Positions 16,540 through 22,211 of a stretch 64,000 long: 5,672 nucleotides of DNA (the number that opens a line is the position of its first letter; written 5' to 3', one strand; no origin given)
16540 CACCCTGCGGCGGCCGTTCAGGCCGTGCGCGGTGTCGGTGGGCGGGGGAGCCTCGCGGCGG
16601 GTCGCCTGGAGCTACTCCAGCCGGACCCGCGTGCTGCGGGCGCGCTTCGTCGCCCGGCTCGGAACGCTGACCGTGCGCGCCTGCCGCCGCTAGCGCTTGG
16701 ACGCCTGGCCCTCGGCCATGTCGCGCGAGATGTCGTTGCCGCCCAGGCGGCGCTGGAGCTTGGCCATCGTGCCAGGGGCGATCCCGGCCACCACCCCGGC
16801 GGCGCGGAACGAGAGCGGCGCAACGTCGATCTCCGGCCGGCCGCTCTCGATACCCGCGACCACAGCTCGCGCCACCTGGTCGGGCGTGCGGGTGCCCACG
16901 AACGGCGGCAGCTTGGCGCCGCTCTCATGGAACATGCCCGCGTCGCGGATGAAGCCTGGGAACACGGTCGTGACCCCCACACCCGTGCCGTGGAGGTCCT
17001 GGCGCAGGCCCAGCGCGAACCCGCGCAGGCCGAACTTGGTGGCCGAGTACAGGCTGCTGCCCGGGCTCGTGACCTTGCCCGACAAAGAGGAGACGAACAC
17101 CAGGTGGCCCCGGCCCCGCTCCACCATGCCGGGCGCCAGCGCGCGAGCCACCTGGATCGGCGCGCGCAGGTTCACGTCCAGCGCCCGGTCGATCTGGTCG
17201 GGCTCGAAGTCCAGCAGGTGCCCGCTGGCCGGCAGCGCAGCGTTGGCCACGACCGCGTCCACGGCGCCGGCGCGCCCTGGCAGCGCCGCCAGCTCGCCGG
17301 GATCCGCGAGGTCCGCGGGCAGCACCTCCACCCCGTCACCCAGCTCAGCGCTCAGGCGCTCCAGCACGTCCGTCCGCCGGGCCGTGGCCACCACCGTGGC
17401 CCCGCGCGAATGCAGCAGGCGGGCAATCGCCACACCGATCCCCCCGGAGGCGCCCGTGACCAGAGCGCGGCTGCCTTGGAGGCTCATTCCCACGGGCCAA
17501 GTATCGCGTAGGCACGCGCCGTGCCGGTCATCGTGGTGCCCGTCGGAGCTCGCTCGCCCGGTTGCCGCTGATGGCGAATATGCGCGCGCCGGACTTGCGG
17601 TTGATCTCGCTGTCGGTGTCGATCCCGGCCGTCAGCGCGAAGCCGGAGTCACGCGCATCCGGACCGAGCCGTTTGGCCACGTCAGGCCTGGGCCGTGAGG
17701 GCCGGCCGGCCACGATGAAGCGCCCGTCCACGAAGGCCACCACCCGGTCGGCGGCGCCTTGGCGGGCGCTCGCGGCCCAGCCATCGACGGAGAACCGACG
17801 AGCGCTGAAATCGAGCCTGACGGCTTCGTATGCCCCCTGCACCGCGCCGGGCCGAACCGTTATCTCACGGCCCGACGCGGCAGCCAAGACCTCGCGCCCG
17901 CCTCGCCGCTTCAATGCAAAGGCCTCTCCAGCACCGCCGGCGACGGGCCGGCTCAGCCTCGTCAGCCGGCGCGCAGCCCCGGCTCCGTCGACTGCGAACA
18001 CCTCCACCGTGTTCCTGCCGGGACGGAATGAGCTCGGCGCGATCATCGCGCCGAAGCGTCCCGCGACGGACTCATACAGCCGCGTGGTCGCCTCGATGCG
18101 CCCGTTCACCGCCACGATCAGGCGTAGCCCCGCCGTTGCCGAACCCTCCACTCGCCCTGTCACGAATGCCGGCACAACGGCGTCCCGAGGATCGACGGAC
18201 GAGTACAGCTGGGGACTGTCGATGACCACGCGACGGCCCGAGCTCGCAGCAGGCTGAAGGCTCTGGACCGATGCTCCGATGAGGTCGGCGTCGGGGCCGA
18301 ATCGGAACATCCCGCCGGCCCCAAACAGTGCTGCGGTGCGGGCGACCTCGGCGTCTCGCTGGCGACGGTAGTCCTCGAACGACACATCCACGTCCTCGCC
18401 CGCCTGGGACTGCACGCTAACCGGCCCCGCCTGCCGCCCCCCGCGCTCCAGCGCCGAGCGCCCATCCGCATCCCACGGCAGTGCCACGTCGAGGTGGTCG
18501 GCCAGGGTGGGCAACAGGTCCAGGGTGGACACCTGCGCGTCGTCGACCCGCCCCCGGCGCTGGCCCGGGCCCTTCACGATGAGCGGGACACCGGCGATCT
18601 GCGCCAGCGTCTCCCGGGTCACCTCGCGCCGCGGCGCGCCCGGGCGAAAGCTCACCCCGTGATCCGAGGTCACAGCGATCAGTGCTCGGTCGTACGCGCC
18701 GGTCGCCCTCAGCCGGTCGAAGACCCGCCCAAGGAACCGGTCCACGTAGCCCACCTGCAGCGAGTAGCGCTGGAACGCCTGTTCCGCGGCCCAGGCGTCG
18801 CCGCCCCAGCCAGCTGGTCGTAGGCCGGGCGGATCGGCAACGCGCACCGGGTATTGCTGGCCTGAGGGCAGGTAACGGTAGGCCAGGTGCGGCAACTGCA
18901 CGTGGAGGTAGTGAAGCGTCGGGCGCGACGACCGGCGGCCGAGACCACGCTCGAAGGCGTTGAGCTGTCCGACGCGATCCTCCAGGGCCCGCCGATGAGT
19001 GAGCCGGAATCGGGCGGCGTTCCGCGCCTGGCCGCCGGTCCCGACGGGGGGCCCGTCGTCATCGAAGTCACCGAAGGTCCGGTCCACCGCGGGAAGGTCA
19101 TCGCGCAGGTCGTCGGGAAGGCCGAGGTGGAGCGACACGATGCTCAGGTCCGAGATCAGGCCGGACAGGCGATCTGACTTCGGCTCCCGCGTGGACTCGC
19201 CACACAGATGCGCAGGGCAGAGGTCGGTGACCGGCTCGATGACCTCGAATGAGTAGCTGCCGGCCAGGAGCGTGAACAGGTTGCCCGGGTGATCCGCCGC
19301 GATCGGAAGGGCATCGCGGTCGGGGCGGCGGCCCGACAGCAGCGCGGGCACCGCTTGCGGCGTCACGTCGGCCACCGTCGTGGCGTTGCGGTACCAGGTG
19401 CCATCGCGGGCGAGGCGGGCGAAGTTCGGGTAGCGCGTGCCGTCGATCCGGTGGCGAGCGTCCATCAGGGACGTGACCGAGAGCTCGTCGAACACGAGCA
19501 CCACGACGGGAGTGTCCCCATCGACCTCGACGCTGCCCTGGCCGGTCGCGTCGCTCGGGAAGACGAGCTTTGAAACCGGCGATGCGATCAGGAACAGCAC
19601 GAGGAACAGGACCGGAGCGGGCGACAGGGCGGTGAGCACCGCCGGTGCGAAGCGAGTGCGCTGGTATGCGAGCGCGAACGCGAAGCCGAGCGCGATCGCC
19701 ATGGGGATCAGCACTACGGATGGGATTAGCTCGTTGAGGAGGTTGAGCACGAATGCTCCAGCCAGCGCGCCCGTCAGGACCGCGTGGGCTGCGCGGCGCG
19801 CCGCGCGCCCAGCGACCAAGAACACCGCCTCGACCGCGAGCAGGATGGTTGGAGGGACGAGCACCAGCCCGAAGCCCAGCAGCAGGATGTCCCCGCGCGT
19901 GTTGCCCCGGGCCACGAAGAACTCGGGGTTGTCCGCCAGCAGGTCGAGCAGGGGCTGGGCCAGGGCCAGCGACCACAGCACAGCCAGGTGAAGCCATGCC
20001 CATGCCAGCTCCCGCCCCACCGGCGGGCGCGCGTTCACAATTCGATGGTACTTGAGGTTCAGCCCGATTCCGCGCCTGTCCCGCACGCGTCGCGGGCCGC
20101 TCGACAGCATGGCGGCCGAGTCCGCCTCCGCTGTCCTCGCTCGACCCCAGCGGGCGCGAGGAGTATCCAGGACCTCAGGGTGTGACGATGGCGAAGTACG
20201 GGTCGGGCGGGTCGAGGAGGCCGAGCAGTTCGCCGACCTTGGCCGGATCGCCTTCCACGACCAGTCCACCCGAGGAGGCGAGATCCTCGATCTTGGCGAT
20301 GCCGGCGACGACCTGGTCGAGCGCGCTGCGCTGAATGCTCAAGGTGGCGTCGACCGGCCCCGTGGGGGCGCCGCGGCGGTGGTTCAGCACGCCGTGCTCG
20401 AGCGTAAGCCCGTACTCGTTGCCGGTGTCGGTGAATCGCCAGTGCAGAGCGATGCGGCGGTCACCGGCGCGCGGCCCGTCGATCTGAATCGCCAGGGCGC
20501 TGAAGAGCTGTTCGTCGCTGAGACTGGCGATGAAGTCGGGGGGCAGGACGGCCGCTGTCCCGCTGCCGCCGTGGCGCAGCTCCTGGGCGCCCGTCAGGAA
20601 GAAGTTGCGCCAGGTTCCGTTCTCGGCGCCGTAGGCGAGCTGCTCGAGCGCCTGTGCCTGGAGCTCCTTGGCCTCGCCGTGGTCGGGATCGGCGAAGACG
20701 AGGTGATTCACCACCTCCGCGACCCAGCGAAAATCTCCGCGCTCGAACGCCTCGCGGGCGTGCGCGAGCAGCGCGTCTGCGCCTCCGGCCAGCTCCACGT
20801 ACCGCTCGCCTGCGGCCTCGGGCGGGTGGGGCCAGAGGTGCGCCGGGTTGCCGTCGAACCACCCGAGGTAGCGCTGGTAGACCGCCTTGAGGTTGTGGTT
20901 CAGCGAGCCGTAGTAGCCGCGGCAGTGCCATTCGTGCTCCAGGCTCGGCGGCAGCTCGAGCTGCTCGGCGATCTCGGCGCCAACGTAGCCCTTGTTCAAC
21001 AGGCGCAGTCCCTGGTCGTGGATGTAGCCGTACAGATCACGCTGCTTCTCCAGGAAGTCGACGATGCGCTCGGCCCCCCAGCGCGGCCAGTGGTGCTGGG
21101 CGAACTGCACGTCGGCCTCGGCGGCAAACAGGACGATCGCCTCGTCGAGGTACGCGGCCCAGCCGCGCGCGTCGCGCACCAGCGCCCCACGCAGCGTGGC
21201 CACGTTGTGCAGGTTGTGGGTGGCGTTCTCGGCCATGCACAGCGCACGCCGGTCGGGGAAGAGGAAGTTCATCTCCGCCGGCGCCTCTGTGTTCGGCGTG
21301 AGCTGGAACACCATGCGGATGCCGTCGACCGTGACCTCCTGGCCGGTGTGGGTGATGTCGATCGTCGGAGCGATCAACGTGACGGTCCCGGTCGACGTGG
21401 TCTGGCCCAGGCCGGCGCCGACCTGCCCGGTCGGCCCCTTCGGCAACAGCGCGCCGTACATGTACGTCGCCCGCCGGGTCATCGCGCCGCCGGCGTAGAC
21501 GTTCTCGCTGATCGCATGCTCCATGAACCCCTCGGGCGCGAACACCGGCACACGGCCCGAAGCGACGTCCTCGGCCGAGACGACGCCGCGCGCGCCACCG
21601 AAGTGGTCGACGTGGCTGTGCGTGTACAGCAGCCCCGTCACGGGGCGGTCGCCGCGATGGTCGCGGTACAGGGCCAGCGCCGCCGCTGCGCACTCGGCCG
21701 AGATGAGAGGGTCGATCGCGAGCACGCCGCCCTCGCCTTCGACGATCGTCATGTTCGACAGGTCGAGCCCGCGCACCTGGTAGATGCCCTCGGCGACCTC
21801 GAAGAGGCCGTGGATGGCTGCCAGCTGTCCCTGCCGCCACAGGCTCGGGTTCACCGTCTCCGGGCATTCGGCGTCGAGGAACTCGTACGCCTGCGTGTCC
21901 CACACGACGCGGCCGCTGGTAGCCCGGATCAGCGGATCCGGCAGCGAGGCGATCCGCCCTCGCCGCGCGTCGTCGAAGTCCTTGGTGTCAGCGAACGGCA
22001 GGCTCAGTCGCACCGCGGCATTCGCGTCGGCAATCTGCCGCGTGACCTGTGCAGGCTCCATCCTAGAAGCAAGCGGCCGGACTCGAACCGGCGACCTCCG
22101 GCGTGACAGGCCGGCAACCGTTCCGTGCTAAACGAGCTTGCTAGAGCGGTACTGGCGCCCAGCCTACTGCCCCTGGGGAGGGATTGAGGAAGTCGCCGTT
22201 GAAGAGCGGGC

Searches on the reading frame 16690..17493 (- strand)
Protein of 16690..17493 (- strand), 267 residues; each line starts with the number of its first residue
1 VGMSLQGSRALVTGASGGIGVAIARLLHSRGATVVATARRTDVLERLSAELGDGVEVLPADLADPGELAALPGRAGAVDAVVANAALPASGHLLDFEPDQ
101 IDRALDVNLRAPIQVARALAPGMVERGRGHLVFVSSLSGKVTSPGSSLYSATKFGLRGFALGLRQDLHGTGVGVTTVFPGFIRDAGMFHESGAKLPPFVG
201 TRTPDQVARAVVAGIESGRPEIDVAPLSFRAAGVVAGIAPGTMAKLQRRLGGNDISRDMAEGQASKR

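Call 49: search_protein_families(library=pfam, proteins=[window:16690-17493:-], max_evalue=0.001)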
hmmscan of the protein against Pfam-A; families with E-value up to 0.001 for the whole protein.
window:16690-17493:- (267 aa): 8 families
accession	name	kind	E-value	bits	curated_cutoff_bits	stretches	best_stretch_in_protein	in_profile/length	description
PF00106.31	adh_short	-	3.4e-42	144.6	26.6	1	10-192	3-191/195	short chain dehydrogenase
PF13561.12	adh_short_C2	-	1.1e-27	97.5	27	1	14-183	1-177/236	Enoyl-(Acyl carrier protein) reductase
PF08659.16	KR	-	1.1e-12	48.7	22.6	1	10-167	3-168/180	KR domain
PF13460.12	NAD_binding_10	-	9.5e-10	39.1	27.2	1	14-212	1-178/184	NAD(P)H-binding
PF01370.27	Epimerase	-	2.6e-09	37.3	20.9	1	10-143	1-124/240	NAD dependent epimerase/dehydratase family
PF05368.20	NmrA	-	8.2e-05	22.8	27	1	8-75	3-70/298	NmrA-like family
PF04321.23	RmlD_sub_bind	-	0.00011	21.9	27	1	10-119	3-89/287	RmlD substrate binding domain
PF02882.25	THF_DHG_CYH_C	-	0.00044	20.1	27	1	2-47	31-76/160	Tetrahydrofolate dehydrogenase/cyclohydrolase, NAD(P)-binding domain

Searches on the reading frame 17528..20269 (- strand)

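Call 49: search_protein_families(library=pfam, proteins=[window:17528-20269:-], max_evalue=0.001)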
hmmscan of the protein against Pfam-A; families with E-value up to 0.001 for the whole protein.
window:17528-20269:- (913 aa): 2 families
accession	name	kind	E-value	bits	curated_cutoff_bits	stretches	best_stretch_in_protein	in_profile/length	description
PF00884.28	Sulfatase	-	7.2e-22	78.5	25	1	444-595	159-301/301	Sulfatase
PF01663.27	Phosphodiest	-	1.8e-06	28.2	23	0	505-541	187-223/342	Type I phosphodiesterase / nucleotide pyrophosphatase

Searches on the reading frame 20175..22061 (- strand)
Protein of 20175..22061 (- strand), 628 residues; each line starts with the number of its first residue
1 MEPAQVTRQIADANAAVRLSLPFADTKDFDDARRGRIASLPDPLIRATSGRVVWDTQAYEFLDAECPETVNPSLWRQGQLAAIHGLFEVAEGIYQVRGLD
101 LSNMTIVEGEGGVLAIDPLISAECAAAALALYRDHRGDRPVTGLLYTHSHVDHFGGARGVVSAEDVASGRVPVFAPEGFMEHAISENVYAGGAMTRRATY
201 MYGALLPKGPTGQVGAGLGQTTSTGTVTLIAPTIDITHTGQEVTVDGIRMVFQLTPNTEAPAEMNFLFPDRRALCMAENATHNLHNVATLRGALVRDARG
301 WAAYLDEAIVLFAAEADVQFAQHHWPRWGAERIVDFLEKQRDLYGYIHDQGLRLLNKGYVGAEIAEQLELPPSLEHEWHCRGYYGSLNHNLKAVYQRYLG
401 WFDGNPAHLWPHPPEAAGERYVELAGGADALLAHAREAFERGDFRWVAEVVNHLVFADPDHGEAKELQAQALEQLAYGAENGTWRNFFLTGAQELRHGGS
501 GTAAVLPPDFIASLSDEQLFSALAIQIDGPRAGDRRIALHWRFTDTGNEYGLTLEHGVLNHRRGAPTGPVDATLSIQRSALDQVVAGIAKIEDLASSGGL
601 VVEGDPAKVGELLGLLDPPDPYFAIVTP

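Call 49: search_protein_families(library=pfam, proteins=[window:20175-22061:-], max_evalue=0.001)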
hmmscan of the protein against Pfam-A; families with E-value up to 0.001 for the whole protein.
window:20175-22061:- (628 aa): 4 families
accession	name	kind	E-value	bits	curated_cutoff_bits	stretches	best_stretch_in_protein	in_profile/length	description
PF14863.12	Alkyl_sulf_dimr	-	9.7e-66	220.9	26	1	362-498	3-139/139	Alkyl sulfatase dimerisation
PF14864.11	Alkyl_sulf_C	-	1.5e-35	122.5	27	1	507-628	4-125/125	Alkyl sulfatase C-terminal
PF00753.33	Lactamase_B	-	5.7e-19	69.3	22.7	1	98-323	2-196/196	Metallo-beta-lactamase superfamily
PF12706.13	Lactamase_B_2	-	3.2e-05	24.1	27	1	116-189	5-76/200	Beta-lactamase superfamily domain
